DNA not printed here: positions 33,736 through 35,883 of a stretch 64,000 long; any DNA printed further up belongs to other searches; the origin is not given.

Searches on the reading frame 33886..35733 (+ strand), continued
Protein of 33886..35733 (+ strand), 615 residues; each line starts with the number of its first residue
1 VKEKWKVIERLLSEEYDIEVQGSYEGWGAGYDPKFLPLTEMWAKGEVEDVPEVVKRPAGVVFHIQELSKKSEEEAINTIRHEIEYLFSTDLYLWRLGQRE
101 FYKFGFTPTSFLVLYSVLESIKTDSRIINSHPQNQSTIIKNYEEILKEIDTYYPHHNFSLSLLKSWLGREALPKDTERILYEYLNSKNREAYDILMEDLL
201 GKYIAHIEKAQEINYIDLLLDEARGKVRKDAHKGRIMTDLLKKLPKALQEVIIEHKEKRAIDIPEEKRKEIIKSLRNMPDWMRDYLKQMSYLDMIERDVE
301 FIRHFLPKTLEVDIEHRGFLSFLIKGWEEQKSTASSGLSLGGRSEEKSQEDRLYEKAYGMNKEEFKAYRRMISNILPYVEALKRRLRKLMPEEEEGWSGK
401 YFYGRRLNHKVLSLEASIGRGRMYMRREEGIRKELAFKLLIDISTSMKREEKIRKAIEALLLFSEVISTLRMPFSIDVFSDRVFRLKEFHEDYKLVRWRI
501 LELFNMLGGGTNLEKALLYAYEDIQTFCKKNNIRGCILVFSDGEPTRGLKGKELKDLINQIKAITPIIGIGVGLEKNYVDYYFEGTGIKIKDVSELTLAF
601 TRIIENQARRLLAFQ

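Call 36: fold_search(model_id=the predicted structure, library=pdb)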
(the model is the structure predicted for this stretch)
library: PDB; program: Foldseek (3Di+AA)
matches with E <= 10: 1365; with E <= 0.001: 251
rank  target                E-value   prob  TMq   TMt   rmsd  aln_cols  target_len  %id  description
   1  9qhd_G                4.3e-09  1.00  0.27  0.59   7.1       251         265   22  NorQD complex state 1 from Jhaorihella thermophila (released 2026-03-25)
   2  9qhe_G                4.5e-09  1.00  0.28  0.66   6.3       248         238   22  NorQD complex state 2 from Jhaorihella thermophila (released 2026-03-25)
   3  9qh8_G                6.5e-09  1.00  0.30  0.67   6.4       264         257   22  reduced NorQ-NorD VWA domain complex from Paracoccus denitrificans (released 2026-03-25)
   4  9qhg_G                9.2e-09  1.00  0.27  0.66   6.7       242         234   22  NorQD complex state 4 from Jhaorihella thermophila (released 2026-03-25)
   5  6ylf_AP1              3.7e-08  1.00  0.30  0.06  63.9       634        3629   12  Rix1-Rea1 pre-60S particle - Rea1, body 3 (rigid body refinement, composite structure of Rea1 ring and tail) (released 2020-07-29)
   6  6qt8                  4.8e-08  1.00  0.31  0.63   8.9       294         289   14  Crystal structure of Rea1-MIDAS domain from Chaetomium thermophilum (released 2019-08-07)
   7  8ql1_C                1.4e-07  1.00  0.29  0.67   8.0       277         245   17  Crystal structure of the human MDN1-MIDAS/NLE1-UBL complex (released 2025-04-09)
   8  9qh6_G                2.4e-07  1.00  0.30  0.60   6.7       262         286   21  NorQ in complex with NorD VWA domain from Paracoccus denitrificans (released 2026-03-25)
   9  8ql1_A                3.4e-07  1.00  0.30  0.72   6.4       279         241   15  Crystal structure of the human MDN1-MIDAS/NLE1-UBL complex (released 2025-04-09)
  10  8s05_B                4.6e-07  1.00  0.22  0.35   3.4       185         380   23  ArnAB complex an archaeal ortholog of the Sec23/24 core motif (released 2025-10-29)
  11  8ql1_G                8.8e-07  1.00  0.28  0.68   6.5       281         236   17  Crystal structure of the human MDN1-MIDAS/NLE1-UBL complex (released 2025-04-09)
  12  4f1j_A                1.0e-06  1.00  0.24  0.64   4.4       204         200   16  Crystal structure of the MG2+ loaded VWA domain of plasmodium falciparum trap protein (released 2013-01-30)
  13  6qta_A                1.4e-06  1.00  0.29  0.62   5.3       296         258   11  Crystal structure of Rea1-MIDAS/Rsa4-UBL complex from Chaetomium thermophilum (released 2019-08-07)
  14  4hqk_B                1.5e-06  1.00  0.24  0.68   3.8       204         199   15  Crystal structure of Plasmodium falciparum TRAP, P4212 form (released 2012-12-26)
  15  9c4f_I                1.7e-06  1.00  0.24  0.70   3.5       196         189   21  Infectious B19V capsid (released 2024-10-16)
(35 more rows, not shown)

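Call 46: list_cluster_members(proteins=[P0033, P0068, P0084, P0037, P0032, P0071])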
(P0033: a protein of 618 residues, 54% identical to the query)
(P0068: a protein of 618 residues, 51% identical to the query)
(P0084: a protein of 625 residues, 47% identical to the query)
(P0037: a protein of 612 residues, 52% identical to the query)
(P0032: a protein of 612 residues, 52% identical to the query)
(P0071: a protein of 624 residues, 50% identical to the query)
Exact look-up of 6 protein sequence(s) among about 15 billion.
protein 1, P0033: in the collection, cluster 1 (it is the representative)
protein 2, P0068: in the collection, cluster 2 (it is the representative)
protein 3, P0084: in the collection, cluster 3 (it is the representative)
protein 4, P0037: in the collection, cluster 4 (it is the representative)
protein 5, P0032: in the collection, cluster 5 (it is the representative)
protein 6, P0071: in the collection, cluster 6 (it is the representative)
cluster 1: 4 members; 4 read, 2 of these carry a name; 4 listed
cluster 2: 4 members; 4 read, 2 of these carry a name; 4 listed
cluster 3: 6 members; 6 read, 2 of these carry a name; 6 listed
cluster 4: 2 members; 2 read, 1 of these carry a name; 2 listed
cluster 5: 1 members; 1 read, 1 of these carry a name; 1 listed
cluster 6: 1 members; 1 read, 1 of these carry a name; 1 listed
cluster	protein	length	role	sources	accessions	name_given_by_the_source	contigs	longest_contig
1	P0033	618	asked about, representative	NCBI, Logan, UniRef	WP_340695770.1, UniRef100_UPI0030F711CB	vWA domain-containing protein [Hydrogenobacter thermophilus] | vWA domain-containing protein n=1 Tax=Hydrogenobacter thermophilus TaxID=940 ...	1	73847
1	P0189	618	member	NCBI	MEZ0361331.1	MAG: vWA domain-containing protein [Hydrogenobacter sp.]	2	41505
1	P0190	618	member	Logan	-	-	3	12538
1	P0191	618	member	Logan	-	-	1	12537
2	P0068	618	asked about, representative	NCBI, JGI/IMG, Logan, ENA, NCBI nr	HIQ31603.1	MAG TPA: VWA domain-containing protein [Aquifex aeolicus] | VWA domain-containing protein [Aquifex aeolicus]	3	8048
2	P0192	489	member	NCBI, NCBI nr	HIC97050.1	MAG TPA: VWA domain-containing protein, partial [Aquificaceae bacterium] | VWA domain-containing protein [Aquificaceae bacterium]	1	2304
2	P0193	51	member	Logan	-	-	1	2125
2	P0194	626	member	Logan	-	-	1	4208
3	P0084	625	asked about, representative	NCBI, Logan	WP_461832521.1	vWA domain-containing protein [Aquifex sp.]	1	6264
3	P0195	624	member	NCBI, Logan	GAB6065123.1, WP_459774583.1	VWA domain-containing protein [Aquifex pyrophilus]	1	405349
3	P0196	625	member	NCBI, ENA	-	-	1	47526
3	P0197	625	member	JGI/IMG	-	-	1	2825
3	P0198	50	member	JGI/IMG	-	-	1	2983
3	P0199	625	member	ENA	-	-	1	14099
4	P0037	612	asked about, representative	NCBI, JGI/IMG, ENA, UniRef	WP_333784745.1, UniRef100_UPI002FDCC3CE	vWA domain-containing protein [Thermocrinis sp.] | vWA domain-containing protein n=1 Tax=Thermocrinis sp. TaxID=2024383 RepID=UPI002FDCC3CE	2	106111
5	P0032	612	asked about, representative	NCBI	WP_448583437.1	vWA domain-containing protein [Thermocrinis sp.]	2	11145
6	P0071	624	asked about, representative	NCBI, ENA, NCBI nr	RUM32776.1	MAG: VWA domain-containing protein [Aquifex sp.]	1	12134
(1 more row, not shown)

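Call 51: search_protein_representatives(alignment_id=A1)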
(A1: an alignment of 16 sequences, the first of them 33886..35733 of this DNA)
Query: 16 sequences, 618 profile positions. Proteins with E-value up to 0.001 (for the whole library): 5640; up to 1e-10: 1278; up to 1e-30: 64. The best 150 are listed.
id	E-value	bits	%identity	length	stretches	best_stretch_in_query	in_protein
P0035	3.6e-278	940.5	-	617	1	1-617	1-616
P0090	1.6e-245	832.7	-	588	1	1-616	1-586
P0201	1.1e-237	806.9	-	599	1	3-616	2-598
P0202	6.8e-212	721.6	-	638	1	3-615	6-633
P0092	1.7e-197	674.0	-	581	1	7-616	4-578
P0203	7.6e-148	510.1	-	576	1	8-617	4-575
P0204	1.0e-112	394.0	-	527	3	383-615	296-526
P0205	9.1e-83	295.1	-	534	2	23-371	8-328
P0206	2.5e-79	283.7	-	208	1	200-391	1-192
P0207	1.1e-78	281.7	-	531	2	27-339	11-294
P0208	1.0e-72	261.9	-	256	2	359-464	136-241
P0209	1.7e-65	238.1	-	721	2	339-616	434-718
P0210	4.8e-64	233.3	-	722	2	336-616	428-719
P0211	4.0e-62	226.9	-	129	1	1-128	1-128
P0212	1.6e-60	221.6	-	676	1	26-616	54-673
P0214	5.1e-58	213.4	-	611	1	46-614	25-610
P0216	9.8e-58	212.4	-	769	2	341-616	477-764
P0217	8.3e-54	199.4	-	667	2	240-616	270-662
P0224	5.9e-47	176.8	-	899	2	340-616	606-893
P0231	8.0e-44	166.5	-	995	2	346-615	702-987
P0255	5.9e-33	130.6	-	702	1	17-584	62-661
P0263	7.2e-30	120.4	-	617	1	108-613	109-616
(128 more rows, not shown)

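Call 53: find_homologous_proteins(query=L059:8973-9842:+, max_evalue=0.001)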
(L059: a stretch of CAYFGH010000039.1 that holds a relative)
Query L059:8973-9842:+ (290 aa): 83 proteins with E <= 0.001 among 1674 candidates.
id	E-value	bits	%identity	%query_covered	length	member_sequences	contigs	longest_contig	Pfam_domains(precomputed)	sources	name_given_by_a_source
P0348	4.3e-146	504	82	100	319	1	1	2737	PF09537.17,PF02915.24,PF05067.19,PF12902.14,PF00210.31,PF03232.20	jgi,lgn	-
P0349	2.2e-141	488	77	100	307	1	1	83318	PF09537.17,PF02915.24,PF12902.14,PF00210.31,PF03232.20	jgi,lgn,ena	-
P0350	2.2e-141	488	78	100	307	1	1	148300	PF09537.17,PF02915.24,PF12902.14,PF00210.31,PF03232.20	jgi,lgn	jgi:bacterioferritin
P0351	1.7e-139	482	77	100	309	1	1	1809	PF09537.17,PF02915.24,PF12902.14,PF00210.31,PF03232.20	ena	-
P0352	1.7e-137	475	77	100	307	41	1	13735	PF09537.17,PF02915.24,PF12902.14,PF00210.31,PF03232.20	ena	-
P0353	1.6e-124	433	69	100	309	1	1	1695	PF09537.17,PF02915.24,PF12902.14,PF00210.31,PF03232.20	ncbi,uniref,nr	ncbi:ferritin-like domain-containing protein [Hydrogenivirga sp. 128-5-R1-1]|uniref:ferritin-like do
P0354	3.8e-124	432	70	100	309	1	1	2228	PF09537.17,PF02915.24,PF12902.14,PF00210.31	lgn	-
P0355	1.1e-123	430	69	100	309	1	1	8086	PF09537.17,PF02915.24,PF12902.14,PF00210.31,PF03232.20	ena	-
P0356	1.2e-123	430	69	100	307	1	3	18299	PF09537.17,PF02915.24,PF12902.14,PF00210.31,PF03232.20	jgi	jgi:bacterioferritin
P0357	1.7e-123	429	69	100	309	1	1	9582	PF09537.17,PF02915.24,PF12902.14,PF00210.31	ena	-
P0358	1.7e-123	429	68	100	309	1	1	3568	PF09537.17,PF02915.24,PF12902.14,PF00210.31,PF03232.20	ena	-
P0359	7.6e-122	424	67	100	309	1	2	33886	PF09537.17,PF02915.24,PF12902.14,PF00210.31,PF03232.20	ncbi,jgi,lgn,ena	-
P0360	5.4e-119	415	66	100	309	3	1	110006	PF09537.17,PF02915.24,PF12902.14,PF00210.31,PF03232.20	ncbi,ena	-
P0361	5.1e-108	379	62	100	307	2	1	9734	PF09537.17,PF02915.24,PF12902.14,PF00210.31,PF03232.20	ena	-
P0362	7.1e-108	378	61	100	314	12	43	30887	PF02915.24,PF12902.14,PF00210.31,PF03232.20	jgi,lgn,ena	-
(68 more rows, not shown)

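Call 54: search_protein_families(library=ncbifam, proteins=[P0209, P0212, P0214, P0216, P0224, P0255, P0205, P0263, P0231], max_evalue=0.001)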
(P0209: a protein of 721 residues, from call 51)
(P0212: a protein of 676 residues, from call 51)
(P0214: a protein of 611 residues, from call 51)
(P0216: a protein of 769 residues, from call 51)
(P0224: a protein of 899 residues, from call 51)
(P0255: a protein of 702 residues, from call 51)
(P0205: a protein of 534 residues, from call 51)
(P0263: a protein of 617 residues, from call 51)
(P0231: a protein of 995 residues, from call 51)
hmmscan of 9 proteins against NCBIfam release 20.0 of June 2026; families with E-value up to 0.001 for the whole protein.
P0209 (721 aa): 0 families

P0212 (676 aa): 0 families

P0214 (611 aa): 0 families

P0216 (769 aa): 1 family
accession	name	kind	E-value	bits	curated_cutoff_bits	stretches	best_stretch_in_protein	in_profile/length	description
TIGR01651.1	CobT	equivalog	0.00019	20.3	759.05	1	580-626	393-439/600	cobaltochelatase subunit CobT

P0224 (899 aa): 0 families

P0255 (702 aa): 1 family
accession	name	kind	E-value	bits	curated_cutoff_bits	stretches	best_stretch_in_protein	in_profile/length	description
TIGR02442.1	Cob-chelat-sub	hypoth_equivalog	6.9e-06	24.8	779.45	1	328-646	318-604/641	putative cobaltochelatase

P0205 (534 aa): 0 families

P0263 (617 aa): 2 families
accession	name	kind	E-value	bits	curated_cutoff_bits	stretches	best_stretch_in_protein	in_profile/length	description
TIGR01651.1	CobT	equivalog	1.6e-07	30.4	759.05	0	506-555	480-530/600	cobaltochelatase subunit CobT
TIGR02442.1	Cob-chelat-sub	hypoth_equivalog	8.2e-05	21.2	779.45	1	416-571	445-602/641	putative cobaltochelatase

P0231 (995 aa): 0 families
